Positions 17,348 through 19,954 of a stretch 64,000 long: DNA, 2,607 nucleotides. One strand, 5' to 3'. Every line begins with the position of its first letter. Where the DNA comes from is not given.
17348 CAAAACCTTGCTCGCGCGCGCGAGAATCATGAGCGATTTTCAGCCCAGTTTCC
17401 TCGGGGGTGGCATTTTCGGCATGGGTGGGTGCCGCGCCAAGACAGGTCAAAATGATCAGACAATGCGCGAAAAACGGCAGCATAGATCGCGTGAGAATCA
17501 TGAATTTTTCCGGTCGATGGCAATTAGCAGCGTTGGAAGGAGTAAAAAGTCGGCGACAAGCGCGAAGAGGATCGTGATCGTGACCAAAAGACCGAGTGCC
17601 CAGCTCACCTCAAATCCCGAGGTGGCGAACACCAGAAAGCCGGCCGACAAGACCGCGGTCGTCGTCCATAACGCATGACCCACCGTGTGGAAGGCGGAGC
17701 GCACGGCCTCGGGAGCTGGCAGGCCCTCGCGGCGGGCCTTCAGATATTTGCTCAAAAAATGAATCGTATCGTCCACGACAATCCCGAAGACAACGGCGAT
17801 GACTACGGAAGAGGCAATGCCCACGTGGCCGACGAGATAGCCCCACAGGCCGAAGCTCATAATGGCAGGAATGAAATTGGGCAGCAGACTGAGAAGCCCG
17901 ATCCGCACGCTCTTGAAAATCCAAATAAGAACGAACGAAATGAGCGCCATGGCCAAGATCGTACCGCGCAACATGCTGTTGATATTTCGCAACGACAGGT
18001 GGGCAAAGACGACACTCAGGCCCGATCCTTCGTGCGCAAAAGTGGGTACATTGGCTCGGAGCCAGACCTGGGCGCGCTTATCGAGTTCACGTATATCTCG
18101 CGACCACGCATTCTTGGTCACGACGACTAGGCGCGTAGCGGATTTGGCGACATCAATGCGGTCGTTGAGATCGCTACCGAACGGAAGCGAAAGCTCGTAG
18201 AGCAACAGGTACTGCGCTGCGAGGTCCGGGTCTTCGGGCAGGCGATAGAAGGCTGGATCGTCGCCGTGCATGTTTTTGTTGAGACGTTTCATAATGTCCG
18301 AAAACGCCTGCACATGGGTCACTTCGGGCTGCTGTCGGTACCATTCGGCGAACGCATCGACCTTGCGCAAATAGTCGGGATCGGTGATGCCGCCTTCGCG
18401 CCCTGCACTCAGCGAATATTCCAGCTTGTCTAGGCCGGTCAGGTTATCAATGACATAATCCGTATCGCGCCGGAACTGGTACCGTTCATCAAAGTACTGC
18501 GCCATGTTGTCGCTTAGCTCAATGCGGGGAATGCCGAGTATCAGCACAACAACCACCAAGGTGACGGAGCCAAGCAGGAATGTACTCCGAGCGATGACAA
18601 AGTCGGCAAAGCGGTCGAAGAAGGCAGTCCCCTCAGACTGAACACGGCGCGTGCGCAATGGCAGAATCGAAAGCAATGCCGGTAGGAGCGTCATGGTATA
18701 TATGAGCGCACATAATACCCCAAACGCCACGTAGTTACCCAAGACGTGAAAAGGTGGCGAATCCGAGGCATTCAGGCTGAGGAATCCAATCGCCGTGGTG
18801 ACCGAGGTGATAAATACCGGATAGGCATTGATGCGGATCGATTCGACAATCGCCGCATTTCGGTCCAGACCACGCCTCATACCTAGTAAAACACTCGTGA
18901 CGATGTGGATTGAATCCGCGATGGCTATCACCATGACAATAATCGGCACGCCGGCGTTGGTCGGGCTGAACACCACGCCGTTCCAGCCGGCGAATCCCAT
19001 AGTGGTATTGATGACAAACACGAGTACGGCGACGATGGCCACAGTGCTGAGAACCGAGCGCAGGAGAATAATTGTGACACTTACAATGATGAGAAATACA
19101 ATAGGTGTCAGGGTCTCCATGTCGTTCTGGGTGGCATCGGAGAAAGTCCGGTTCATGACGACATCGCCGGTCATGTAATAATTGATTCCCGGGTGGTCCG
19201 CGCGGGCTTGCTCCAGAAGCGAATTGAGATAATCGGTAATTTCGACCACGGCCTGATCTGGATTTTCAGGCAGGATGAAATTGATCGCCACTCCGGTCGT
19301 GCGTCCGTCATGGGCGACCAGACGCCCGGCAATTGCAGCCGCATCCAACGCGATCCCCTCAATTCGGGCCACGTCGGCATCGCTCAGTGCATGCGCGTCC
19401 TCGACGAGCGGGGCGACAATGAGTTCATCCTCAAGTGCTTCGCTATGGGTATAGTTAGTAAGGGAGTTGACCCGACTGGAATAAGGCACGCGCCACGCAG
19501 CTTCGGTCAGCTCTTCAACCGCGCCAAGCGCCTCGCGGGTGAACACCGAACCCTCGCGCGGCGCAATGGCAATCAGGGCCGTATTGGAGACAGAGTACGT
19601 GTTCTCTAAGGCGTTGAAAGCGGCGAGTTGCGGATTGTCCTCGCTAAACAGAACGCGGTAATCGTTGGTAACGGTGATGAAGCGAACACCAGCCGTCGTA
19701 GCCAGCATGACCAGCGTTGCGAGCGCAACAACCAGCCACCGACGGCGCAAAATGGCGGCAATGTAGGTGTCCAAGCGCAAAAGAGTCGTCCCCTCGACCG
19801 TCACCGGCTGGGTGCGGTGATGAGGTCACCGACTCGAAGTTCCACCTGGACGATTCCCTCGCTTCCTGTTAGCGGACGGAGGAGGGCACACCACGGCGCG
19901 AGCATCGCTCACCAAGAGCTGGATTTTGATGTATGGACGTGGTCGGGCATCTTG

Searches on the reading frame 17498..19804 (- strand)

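Call 12: search_protein_families(library=pfam, proteins=[window:17498-19804:-], max_evalue=0.01)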
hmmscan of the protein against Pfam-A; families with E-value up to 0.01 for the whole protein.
window:17498-19804:- (768 aa): 3 families
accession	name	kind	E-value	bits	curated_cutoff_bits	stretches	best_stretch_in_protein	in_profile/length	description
PF03176.21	MMPL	-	8e-26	91.2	20.5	2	149-404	68-327/333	MMPL family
PF12349.14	Sterol-sensing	-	1.5e-06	28.6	22.3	1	254-382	9-137/153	Sterol-sensing domain of SREBP cleavage-activation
PF02460.24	Patched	-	4.6e-05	23.7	23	1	241-380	12-156/156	Patched SSD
